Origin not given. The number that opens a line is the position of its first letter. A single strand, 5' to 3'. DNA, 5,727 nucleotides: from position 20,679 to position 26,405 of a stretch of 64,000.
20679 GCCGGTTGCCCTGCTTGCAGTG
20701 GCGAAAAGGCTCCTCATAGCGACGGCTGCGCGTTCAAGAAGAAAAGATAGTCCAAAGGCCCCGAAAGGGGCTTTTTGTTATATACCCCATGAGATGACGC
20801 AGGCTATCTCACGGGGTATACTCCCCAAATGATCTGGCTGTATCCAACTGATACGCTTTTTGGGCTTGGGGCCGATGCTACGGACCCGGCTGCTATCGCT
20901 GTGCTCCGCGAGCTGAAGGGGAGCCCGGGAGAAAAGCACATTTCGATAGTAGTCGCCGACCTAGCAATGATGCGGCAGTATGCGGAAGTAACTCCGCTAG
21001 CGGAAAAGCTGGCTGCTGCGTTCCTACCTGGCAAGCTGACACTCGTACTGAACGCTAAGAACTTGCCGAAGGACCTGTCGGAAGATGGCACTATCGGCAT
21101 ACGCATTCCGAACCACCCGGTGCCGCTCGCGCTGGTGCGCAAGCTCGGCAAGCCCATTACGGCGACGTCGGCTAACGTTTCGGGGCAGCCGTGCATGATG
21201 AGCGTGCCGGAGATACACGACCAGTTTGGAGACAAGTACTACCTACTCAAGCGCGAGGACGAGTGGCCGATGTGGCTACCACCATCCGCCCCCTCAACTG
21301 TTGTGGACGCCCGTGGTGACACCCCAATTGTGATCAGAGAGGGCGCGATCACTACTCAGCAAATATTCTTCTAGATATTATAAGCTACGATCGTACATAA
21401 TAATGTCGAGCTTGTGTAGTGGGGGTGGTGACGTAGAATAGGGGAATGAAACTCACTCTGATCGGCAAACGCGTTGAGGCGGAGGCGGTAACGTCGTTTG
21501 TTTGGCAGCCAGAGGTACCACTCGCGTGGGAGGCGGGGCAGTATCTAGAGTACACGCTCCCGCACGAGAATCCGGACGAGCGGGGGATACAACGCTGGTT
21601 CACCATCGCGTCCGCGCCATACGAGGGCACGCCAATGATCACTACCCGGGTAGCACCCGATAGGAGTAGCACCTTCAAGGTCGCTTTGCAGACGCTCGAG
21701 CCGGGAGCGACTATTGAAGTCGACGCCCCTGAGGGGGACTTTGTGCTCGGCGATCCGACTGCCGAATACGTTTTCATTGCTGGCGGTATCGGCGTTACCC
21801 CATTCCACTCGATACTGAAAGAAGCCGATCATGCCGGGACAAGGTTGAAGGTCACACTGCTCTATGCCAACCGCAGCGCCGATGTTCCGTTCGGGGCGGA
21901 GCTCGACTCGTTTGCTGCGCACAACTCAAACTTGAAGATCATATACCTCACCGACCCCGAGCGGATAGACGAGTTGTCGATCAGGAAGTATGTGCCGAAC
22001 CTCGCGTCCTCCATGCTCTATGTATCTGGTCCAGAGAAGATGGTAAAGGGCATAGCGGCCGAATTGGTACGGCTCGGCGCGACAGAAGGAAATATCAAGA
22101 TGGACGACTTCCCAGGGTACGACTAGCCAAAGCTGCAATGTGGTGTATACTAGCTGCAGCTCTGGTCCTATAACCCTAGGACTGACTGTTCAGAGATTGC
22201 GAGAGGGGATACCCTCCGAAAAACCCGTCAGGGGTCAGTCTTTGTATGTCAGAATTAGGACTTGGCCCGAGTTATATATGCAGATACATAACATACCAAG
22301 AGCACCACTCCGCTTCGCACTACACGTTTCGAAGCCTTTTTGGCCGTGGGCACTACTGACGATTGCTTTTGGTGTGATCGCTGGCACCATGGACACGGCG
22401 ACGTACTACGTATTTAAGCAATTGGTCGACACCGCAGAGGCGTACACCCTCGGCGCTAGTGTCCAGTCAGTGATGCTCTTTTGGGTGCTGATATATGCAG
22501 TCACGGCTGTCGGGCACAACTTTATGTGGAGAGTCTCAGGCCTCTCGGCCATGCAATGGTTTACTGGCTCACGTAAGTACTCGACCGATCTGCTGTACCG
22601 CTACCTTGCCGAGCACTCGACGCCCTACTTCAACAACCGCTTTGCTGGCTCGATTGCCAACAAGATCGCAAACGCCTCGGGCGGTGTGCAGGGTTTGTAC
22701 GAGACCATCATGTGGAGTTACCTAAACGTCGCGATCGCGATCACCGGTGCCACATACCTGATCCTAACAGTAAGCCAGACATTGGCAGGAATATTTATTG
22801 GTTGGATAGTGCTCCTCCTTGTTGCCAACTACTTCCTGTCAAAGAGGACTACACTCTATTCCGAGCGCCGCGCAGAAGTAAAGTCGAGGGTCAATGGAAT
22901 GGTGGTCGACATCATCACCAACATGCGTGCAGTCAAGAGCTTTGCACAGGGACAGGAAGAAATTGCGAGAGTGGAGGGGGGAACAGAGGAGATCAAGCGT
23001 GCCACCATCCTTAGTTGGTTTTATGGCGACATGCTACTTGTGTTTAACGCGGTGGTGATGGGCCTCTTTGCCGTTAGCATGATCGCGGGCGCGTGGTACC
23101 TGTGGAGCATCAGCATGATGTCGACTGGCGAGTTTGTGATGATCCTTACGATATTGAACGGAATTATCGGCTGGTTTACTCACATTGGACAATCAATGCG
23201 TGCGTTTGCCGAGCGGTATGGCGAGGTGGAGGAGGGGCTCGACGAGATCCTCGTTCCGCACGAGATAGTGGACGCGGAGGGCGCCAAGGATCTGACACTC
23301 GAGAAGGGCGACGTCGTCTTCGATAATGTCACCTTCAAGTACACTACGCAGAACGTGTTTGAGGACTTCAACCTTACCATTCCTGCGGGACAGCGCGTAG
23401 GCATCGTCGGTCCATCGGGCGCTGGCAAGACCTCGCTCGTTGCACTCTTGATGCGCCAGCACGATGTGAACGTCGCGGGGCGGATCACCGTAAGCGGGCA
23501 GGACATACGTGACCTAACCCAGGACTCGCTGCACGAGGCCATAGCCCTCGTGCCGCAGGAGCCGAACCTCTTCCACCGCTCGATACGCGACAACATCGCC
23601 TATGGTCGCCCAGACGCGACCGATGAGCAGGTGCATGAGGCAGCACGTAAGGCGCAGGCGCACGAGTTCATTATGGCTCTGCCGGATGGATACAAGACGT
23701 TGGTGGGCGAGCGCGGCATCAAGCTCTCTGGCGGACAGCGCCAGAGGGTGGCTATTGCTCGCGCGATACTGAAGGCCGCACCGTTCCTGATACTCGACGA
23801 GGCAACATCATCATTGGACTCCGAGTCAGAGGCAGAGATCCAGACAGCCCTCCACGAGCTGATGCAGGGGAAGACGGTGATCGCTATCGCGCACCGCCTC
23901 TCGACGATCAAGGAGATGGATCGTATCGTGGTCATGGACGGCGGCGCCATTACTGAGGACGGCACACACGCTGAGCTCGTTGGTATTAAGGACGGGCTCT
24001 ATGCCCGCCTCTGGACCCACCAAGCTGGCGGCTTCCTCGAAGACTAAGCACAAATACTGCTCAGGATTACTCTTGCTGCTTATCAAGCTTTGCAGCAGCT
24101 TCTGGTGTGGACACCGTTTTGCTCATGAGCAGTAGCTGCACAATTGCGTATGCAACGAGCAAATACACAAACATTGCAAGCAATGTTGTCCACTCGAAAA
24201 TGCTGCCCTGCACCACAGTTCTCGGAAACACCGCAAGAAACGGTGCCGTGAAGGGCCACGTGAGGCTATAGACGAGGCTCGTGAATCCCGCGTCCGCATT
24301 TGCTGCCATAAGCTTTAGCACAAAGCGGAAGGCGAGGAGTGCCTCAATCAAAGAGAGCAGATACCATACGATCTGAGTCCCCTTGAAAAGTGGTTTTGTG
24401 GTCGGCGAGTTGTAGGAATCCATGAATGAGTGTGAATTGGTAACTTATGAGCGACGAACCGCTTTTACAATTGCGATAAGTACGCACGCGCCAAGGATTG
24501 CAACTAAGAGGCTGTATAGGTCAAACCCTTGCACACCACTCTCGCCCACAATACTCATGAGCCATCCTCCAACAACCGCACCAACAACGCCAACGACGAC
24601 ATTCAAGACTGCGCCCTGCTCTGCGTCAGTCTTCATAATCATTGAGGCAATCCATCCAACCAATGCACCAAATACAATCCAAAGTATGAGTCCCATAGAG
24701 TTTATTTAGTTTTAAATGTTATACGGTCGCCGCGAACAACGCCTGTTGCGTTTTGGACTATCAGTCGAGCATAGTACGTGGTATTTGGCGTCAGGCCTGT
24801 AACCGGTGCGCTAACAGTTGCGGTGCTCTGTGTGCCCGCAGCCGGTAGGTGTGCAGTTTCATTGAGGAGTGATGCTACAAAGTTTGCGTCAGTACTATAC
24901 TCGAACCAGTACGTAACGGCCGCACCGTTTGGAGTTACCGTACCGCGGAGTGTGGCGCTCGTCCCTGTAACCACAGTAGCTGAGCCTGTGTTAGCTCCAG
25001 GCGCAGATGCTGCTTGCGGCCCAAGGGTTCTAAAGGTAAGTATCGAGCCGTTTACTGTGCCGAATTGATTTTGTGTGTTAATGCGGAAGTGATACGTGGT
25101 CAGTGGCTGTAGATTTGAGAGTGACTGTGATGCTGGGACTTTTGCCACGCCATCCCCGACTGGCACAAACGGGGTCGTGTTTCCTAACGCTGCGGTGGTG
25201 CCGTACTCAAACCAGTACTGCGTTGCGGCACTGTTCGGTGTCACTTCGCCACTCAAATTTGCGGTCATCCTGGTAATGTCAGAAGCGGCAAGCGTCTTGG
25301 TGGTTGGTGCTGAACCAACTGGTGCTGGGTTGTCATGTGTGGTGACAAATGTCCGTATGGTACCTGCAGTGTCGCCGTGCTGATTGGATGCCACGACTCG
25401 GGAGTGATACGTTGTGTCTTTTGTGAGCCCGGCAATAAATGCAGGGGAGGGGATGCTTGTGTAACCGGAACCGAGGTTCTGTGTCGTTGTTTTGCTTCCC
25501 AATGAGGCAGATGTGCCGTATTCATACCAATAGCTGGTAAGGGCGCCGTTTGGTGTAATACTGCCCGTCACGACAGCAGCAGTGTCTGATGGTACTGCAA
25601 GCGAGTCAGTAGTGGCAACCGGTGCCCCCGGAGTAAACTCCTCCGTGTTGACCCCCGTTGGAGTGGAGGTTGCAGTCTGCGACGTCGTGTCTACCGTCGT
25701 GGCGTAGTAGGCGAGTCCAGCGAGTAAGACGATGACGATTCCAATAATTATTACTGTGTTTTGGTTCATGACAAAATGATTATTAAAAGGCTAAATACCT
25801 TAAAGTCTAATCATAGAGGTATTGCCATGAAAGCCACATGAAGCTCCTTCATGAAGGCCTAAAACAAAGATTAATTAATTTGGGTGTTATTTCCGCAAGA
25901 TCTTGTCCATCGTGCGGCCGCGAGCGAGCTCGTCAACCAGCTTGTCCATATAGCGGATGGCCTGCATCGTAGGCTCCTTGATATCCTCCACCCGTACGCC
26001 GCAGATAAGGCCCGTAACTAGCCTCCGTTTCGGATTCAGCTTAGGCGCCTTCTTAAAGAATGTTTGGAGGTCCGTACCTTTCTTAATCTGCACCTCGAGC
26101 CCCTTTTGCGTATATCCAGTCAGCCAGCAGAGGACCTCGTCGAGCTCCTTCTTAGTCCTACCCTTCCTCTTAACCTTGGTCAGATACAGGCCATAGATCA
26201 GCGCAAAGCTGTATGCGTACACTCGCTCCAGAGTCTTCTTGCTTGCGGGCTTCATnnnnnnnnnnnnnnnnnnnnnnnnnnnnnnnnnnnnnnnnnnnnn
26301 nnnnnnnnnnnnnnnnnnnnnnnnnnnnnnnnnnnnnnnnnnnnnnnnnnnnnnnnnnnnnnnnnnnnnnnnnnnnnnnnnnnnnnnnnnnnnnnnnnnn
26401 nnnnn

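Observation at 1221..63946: Near-universal leaderless layout: -10 hexamer 6-8 nt upstream of start codons, no Shine-Dalgarno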

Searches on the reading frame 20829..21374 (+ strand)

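Call 36: search_protein_families(library=pfam, proteins=[window:20829-21374:+], max_evalue=0.001)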
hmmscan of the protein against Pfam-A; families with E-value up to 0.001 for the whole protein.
window:20829-21374:+ (181 aa): 1 family
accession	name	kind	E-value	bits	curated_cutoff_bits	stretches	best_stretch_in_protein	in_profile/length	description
PF01300.24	Sua5_yciO_yrdC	-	1.6e-44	151.9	25.1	1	3-172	9-178/178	Telomere recombination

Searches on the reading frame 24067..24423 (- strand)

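Call 37: search_protein_families(library=pfam, proteins=[window:24067-24423:-], max_evalue=0.001)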
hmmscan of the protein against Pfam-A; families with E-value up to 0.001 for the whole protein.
window:24067-24423:- (118 aa): 1 family
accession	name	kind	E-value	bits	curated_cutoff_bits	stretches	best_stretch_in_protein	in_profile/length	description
PF02325.22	YGGT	-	0.00024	21.9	27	1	21-91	2-67/70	YGGT family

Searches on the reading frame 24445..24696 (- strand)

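Call 37: search_protein_families(library=pfam, proteins=[window:24445-24696:-], max_evalue=0.001)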
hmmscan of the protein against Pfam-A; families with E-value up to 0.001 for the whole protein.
window:24445-24696:- (83 aa): 1 family
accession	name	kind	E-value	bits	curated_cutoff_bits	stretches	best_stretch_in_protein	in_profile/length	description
PF04226.18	Transgly_assoc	-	2.1e-14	53.9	25.3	1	33-82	1-49/49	Transglycosylase associated protein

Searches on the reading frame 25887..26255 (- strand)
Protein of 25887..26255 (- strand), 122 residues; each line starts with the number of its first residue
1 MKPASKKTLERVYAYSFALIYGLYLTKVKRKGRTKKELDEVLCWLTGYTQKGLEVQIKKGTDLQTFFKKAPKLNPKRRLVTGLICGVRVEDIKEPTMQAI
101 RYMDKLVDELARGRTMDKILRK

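Call 37: search_protein_families(library=pfam, proteins=[window:25887-26255:-], max_evalue=0.001)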
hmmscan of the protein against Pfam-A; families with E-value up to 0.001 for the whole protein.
window:25887-26255:- (122 aa): 1 family
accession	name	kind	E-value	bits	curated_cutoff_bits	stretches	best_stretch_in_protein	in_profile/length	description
PF09966.14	DUF2200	-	4.5e-48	162.5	22.8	1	11-121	1-111/111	Uncharacterized protein conserved in bacteria (DUF2200)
